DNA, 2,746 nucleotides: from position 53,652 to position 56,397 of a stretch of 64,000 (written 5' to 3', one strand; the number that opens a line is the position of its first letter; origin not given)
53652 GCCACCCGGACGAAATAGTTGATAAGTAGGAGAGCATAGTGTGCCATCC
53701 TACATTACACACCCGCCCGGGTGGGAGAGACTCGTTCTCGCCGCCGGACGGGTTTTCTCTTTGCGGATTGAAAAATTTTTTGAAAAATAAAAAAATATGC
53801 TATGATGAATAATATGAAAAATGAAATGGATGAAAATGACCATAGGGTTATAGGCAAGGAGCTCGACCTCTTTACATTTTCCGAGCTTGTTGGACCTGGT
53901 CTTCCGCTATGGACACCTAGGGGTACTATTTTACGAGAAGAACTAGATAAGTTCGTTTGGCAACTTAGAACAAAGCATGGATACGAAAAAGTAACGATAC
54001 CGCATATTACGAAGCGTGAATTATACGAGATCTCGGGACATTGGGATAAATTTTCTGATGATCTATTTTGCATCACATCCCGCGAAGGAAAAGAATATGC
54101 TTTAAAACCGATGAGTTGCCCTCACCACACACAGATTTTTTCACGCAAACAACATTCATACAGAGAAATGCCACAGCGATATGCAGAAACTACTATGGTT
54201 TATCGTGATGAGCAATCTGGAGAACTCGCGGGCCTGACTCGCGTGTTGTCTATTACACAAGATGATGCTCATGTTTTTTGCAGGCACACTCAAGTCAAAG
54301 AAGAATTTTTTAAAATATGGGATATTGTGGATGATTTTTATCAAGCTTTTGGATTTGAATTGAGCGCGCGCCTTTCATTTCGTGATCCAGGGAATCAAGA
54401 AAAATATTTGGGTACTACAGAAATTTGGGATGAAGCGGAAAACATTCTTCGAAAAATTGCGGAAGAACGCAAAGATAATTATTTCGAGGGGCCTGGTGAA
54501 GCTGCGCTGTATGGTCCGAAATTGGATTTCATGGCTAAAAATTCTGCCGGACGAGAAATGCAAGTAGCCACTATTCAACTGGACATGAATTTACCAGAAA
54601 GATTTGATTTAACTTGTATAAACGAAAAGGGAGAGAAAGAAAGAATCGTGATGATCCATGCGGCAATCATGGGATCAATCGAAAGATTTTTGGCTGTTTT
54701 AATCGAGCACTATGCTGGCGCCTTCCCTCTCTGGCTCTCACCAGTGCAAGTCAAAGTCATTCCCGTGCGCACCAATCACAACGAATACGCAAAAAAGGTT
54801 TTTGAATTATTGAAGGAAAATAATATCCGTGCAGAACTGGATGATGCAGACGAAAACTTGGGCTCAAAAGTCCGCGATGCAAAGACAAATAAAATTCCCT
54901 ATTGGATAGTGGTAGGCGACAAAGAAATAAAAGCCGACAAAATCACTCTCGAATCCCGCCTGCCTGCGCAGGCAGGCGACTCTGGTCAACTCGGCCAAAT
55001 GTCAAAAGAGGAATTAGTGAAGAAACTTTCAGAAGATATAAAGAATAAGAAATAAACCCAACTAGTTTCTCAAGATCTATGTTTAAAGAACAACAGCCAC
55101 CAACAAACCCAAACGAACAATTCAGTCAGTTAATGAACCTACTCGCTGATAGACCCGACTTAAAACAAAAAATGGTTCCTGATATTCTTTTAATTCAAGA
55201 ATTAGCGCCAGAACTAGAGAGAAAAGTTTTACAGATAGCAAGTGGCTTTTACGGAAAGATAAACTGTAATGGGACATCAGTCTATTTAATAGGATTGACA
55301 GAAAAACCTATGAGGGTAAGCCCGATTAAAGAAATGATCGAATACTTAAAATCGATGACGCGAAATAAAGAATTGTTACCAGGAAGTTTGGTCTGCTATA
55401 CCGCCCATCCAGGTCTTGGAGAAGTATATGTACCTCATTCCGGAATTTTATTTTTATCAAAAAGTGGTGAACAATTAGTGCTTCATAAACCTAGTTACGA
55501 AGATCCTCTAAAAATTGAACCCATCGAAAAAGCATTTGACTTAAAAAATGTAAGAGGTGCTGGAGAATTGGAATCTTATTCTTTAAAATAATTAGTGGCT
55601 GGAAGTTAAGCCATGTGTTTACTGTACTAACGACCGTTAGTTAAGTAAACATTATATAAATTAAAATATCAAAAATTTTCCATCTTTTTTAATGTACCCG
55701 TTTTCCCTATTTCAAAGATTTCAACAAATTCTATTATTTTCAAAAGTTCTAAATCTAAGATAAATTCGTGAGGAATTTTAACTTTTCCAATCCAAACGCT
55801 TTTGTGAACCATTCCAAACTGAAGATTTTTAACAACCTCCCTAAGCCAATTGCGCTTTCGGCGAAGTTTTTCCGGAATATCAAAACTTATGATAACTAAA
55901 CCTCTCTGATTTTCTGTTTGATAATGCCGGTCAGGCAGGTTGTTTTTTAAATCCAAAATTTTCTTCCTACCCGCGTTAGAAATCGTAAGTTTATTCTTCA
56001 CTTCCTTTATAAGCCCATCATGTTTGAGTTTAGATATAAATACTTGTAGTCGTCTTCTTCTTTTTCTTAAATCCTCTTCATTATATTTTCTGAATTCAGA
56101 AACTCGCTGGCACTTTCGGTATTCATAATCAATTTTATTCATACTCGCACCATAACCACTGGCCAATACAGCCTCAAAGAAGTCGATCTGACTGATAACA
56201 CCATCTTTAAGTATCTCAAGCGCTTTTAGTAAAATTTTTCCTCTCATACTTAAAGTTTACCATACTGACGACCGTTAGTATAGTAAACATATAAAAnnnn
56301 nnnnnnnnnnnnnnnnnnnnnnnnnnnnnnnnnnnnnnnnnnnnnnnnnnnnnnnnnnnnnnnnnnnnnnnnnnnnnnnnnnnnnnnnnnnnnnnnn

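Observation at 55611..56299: Three paralogous putative wHTH + PaaX_C-like regulators, each bracketed by two copies of its own palindrome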

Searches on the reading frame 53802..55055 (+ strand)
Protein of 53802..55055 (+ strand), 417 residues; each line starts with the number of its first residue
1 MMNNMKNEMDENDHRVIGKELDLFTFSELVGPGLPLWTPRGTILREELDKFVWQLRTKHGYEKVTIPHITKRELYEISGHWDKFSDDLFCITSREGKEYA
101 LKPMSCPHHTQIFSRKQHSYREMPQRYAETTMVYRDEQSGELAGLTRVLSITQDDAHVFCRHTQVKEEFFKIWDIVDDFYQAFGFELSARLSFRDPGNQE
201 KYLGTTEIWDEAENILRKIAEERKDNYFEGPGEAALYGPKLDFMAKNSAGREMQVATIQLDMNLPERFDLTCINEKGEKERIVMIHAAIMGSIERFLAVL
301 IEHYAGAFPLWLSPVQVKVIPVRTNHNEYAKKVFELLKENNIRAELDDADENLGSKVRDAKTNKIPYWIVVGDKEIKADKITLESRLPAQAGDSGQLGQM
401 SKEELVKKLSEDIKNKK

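Call 25: search_protein_families(library=pfam, proteins=[window:53802-55055:+], max_evalue=0.001)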
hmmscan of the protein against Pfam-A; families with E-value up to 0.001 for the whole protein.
window:53802-55055:+ (417 aa): 2 families
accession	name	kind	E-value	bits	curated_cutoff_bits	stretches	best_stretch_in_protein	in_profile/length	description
PF00587.30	tRNA-synt_2b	-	2.6e-44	151.9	29.3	1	91-304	3-179/179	tRNA synthetase class II core domain (G, H, P, S and T)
PF03129.25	HGTP_anticodon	-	1.3e-22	80.2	21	1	316-411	1-93/94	Anticodon binding domain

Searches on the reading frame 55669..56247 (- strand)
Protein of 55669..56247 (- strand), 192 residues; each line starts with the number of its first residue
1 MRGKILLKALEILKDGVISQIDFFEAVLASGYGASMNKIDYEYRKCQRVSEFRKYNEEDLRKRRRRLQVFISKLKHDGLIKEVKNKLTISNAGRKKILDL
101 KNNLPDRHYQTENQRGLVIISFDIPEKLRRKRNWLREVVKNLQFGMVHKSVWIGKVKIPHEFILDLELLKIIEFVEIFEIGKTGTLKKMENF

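Call 8: search_protein_families(library=pfam, proteins=[window:55669-56247:-], max_evalue=1)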
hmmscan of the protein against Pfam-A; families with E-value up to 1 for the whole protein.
window:55669-56247:- (192 aa): 4 families
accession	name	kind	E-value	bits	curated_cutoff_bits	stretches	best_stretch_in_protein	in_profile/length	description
PF20803.2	PaaX_M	-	5.5e-10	39.6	24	1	119-181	10-72/83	PaaX protein central Cas2-like domain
PF09827.14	CRISPR_Cas2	-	6e-05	23.6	23.8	1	117-157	2-39/74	CRISPR associated protein Cas2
PF00787.29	PX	-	0.081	13.9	21.6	1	51-82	42-73/84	PX domain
PF09862.15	DUF2089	-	0.36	11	33.4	0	172-191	6-24/47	Domain of unknown function (DUF2089)-HTH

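Call 9: search_protein_families(library=ncbifam, proteins=[window:55669-56247:-], max_evalue=1)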
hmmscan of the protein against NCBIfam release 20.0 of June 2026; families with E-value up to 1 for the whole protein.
window:55669-56247:- (192 aa): 1 family
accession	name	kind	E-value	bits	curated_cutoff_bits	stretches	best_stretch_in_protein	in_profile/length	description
TIGR01573.1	cas2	equivalog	0.0012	19.1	24.5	1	117-157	2-43/96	CRISPR-associated endonuclease Cas2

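Call 15: find_homologous_proteins(query=window:55669-56247:-, max_evalue=0.001)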
Query window:55669-56247:- (192 aa): 360 proteins with E <= 0.001 among 768 candidates; the best 120 are listed.
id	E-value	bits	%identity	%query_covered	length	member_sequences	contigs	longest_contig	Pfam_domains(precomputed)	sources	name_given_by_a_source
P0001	9.8e-119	412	100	100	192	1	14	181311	PF20803.3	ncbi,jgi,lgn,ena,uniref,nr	ncbi:hypothetical protein A3A95_01970 [Candidatus Nomurabacteria bacterium RIFCSPLOWO2_01_FULL_39_18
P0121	7.6e-78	279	65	99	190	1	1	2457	PF20803.3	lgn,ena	-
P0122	1.8e-76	274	66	98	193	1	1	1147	PF20803.3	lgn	-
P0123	1.2e-75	272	69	98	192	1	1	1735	PF20803.3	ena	-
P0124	9.2e-75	269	66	98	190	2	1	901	PF20803.3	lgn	-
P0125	2.1e-74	267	66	98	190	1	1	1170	PF20803.3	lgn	-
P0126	3.6e-74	267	66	98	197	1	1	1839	PF20803.3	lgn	-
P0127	5.5e-74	266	65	98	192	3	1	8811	PF20803.3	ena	-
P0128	7.6e-74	266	66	98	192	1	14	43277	PF20803.3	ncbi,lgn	-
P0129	8.2e-74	266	66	98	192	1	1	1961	PF20803.3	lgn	-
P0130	1.1e-73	265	68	98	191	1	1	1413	PF20803.3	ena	-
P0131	2.1e-73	264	68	98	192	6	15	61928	PF20803.3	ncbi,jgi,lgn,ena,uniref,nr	ncbi:hypothetical protein A3I95_03300 [Candidatus Nomurabacteria bacterium RIFCSPLOWO2_02_FULL_44_12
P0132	2.1e-73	264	65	98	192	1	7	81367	PF20803.3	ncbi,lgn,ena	ncbi:MAG: hypothetical protein AAB786_00570 [Patescibacteria group bacterium]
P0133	2.7e-73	264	63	98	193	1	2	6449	PF20803.3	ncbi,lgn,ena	-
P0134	7.1e-73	262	67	97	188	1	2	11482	PF20803.3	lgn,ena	-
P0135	1.3e-72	262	68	98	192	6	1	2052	PF20803.3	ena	-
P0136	5.6e-72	260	65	98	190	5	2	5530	PF20803.3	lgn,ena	-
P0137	7.6e-72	259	63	98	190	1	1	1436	PF20803.3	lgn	-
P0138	1.5e-71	258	63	100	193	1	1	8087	PF20803.3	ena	-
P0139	4.8e-71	257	64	98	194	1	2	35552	PF20803.3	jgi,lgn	-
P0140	5.8e-71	256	64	99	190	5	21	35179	PF20803.3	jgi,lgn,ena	-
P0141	7.7e-71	256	63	99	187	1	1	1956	PF20803.3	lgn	-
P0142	8.0e-71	256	63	98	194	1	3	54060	PF20803.3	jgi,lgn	-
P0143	8.3e-71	256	62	98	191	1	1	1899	PF20803.3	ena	-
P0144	1.1e-70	255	64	98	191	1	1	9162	PF20803.3,PF09827.15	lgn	-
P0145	2.7e-70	254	62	98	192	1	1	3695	PF20803.3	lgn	-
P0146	6.3e-70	253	63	98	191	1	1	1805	PF20803.3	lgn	-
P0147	1.5e-69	252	64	96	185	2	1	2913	PF20803.3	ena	-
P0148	1.7e-69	251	64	98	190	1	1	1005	PF20803.3,PF09827.15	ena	-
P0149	1.7e-69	251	65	98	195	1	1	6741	PF20803.3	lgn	-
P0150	2.0e-69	251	63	98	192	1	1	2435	PF20803.3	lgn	-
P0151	2.1e-69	251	64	98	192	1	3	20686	PF20803.3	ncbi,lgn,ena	-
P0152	2.1e-69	251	62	98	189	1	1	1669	PF20803.3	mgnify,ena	mgnify:CR=1 FL=1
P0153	3.1e-69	251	62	98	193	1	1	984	PF20803.3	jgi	jgi:DNA-binding transcriptional regulator PaaX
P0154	7.3e-69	249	63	95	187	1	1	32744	PF20803.3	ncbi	-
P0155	1.4e-68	248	64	98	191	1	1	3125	PF20803.3,PF09827.15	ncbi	-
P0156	2.5e-68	248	62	97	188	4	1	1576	PF20803.3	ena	-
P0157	3.4e-68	247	60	98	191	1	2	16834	PF20803.3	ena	-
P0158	5.2e-68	247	60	98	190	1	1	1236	PF20803.3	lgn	-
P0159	1.7e-67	245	61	98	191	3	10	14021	PF20803.3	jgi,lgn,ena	-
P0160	2.2e-67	245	61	98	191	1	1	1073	PF20803.3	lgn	-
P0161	6.0e-67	243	63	98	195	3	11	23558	PF20803.3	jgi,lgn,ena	-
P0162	1.2e-66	242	63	98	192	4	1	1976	PF20803.3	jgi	-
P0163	1.4e-66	242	62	98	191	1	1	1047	PF20803.3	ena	-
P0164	2.6e-66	241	61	98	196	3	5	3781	PF20803.3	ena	-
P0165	2.7e-66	241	62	98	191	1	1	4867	PF20803.3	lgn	-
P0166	4.3e-66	240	61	98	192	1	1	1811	PF20803.3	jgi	-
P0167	6.8e-66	240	60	99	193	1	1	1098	PF20803.3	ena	-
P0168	1.1e-65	239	61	98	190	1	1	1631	PF20803.3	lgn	-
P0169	1.7e-65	238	60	98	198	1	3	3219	PF20803.3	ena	-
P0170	1.9e-65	238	61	98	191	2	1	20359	PF20803.3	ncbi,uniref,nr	ncbi:CRISPR-associated endonuclease Cas2 [Candidatus Nomurabacteria bacterium RIFCSPHIGHO2_02_FULL_4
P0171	2.0e-65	238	61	98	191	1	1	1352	PF20803.3,PF09827.15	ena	-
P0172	2.5e-65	238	63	98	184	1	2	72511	PF20803.3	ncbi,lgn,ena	-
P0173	3.4e-65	237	60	96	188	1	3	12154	PF20803.3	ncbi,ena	-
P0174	4.2e-65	237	60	98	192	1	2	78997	PF20803.3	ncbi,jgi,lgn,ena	ncbi:MAG: hypothetical protein WC839_02720 [Candidatus Paceibacterota bacterium]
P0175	5.4e-65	237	61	98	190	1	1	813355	PF20803.3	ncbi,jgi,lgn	ncbi:MAG: hypothetical protein WC735_02425 [Candidatus Paceibacterota bacterium]|jgi:hypothetical pr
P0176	8.7e-65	236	63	98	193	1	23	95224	PF14277.13,PF20803.3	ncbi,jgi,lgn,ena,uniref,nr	ncbi:hypothetical protein A3D42_02820 [Candidatus Nomurabacteria bacterium RIFCSPHIGHO2_02_FULL_41_1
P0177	9.2e-65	236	57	98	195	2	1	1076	PF20803.3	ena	-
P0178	1.1e-64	236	61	98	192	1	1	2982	PF20803.3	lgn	-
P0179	1.3e-64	236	63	98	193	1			PF14277.13,PF20803.3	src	-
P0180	1.3e-64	236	60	98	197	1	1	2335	PF20803.3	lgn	-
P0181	1.4e-64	235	60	98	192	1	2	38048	PF20803.3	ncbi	-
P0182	5.1e-64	234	61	98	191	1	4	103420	PF20803.3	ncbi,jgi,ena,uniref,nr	ncbi:hypothetical protein A3C67_01565 [Candidatus Nomurabacteria bacterium RIFCSPHIGHO2_02_FULL_42_1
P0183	5.3e-64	234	61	98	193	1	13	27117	PF20803.3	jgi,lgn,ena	-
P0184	6.0e-64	233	58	96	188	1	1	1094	PF20803.3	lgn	-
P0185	7.6e-64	233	60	98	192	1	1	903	PF20803.3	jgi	jgi:hypothetical protein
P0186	1.3e-63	232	57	100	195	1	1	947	PF20803.3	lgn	-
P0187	2.2e-63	232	59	97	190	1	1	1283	PF20803.3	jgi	-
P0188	2.5e-63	231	59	95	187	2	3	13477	PF20803.3,PF09827.15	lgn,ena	-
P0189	2.7e-63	231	56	98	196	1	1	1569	PF20803.3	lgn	-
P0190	2.8e-63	231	62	95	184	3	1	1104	PF20803.3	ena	-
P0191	3.8e-63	231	58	98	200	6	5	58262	PF20803.3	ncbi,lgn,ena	ncbi:MAG: hypothetical protein AAB636_00380 [Patescibacteria group bacterium]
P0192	5.1e-63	230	59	96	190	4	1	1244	PF20803.3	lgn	-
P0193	5.3e-63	230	58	96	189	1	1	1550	PF20803.3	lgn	-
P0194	6.9e-63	230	60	98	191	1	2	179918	PF20803.3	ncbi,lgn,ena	-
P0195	1.0e-62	229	64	90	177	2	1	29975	PF20803.3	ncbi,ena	-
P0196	1.1e-62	229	59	98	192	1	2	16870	PF20803.3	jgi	-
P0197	1.4e-62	229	60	96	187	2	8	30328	PF20803.3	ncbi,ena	-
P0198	1.4e-62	229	61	98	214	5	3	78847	PF20803.3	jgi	-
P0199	3.6e-62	228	59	98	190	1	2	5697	PF20803.3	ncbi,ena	-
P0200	4.0e-62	227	59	98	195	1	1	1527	PF20803.3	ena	-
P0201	5.5e-62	227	58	98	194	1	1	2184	PF20803.3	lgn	-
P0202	5.8e-62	227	56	98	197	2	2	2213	PF20803.3,PF09827.15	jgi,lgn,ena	-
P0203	1.4e-61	226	60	98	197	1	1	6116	PF20803.3,PF09827.15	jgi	jgi:DNA-binding PadR family transcriptional regulator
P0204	1.9e-61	225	59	98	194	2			PF20803.3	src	-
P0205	3.1e-61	225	57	96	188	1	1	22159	PF20803.3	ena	-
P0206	4.1e-61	224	58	98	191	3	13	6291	PF20803.3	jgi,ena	-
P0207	1.5e-60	222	56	98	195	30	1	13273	PF20803.3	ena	-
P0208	2.2e-60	222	57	98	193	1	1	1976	PF20803.3,PF09827.15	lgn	-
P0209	3.0e-60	221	54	98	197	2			PF20803.3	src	-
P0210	5.9e-60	220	54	98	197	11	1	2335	PF20803.3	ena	-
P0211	6.0e-60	220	57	98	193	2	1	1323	PF20803.3,PF09827.15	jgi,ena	-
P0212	6.2e-60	220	53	98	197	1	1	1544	PF20803.3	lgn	-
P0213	1.4e-59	219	57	98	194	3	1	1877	PF20803.3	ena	-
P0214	3.4e-59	218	56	98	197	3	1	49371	PF20803.3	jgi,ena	-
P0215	4.5e-59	218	56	96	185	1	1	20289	PF20803.3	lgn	-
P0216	4.8e-59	217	53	98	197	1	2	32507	PF20803.3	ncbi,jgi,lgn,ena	-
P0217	5.2e-59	217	57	98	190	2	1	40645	PF20803.3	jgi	-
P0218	1.1e-58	216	53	100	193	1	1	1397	PF20803.3,PF09827.15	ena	-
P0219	1.3e-58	216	54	98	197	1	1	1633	PF20803.3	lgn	-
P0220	1.3e-58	216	56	98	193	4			PF20803.3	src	-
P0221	2.4e-58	215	54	98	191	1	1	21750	PF20803.3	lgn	-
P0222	2.5e-58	215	57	99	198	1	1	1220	PF20803.3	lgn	-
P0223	2.7e-58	215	53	98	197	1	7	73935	PF20803.3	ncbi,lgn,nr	ncbi:hypothetical protein HYW72_01360 [Candidatus Nomurabacteria bacterium]|nr:hypothetical protein 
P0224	3.6e-58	215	54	98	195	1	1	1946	PF20803.3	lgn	-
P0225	4.6e-58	214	52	98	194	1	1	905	PF20803.3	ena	-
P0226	5.9e-58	214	53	98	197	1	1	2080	PF20803.3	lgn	-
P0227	2.3e-57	212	56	98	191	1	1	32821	PF20803.3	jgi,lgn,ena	-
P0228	5.2e-57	211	53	98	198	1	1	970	PF20803.3,PF09827.15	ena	-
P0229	6.9e-57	210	53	98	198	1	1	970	PF20803.3,PF09827.15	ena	-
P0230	8.5e-57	210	51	98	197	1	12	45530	PF20803.3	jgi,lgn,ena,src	-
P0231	1.9e-56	209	52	99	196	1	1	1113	PF20803.3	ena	-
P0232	3.1e-56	208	57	98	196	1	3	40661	PF20803.3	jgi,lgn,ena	-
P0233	4.1e-56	208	55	98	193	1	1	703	PF20803.3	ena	-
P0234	4.2e-56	208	54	98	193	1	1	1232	PF20803.3,PF09827.15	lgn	-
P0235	1.8e-55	206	55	98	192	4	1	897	PF20803.3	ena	-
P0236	3.5e-55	205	55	96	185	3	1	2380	PF20803.3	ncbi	-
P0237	6.4e-55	204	59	86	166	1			PF20803.3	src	-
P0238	2.2e-54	202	55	90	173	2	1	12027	PF20803.3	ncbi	-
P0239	2.3e-54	202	60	82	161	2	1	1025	PF20803.3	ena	-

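Call 75: search_protein_families(library=padloc, proteins=[window:55669-56247:-], max_evalue=0.01)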
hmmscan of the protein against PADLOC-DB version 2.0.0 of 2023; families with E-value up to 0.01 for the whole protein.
window:55669-56247:- (192 aa): 6 families
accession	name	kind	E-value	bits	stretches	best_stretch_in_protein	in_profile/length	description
PDLC01251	Cas2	-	0.0002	19.6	1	117-157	2-39/84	"CAS-I,CAS-II,CAS-III,CAS-IV,CAS-V,CAS-VI; acquisition_2"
PDLC00935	Cas2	-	0.00032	19.1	1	117-157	2-43/96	CRISPR-associated endonuclease Cas2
PDLC01649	Cas2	-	0.00039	18.7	1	117-172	2-54/70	"CAS-I,CAS-II,CAS-III,CAS-IV,CAS-V,CAS-VI; acquisition_2"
PDLC02974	WH_III-A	-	0.0018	16.6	1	70-106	35-71/101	-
PDLC02975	WH_III-A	-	0.003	16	1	69-104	37-72/103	-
PDLC02070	Cas2_II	-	0.0031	15.9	1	118-163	3-46/89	-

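Call 76: search_protein_families(library=phrogs, proteins=[window:55669-56247:-], max_evalue=0.01)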
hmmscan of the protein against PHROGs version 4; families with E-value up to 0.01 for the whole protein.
window:55669-56247:- (192 aa): 1 family
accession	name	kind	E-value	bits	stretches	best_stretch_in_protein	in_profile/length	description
phrog_24579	-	head and packaging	0.007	17.4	0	51-99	5-53/126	terminase small subunit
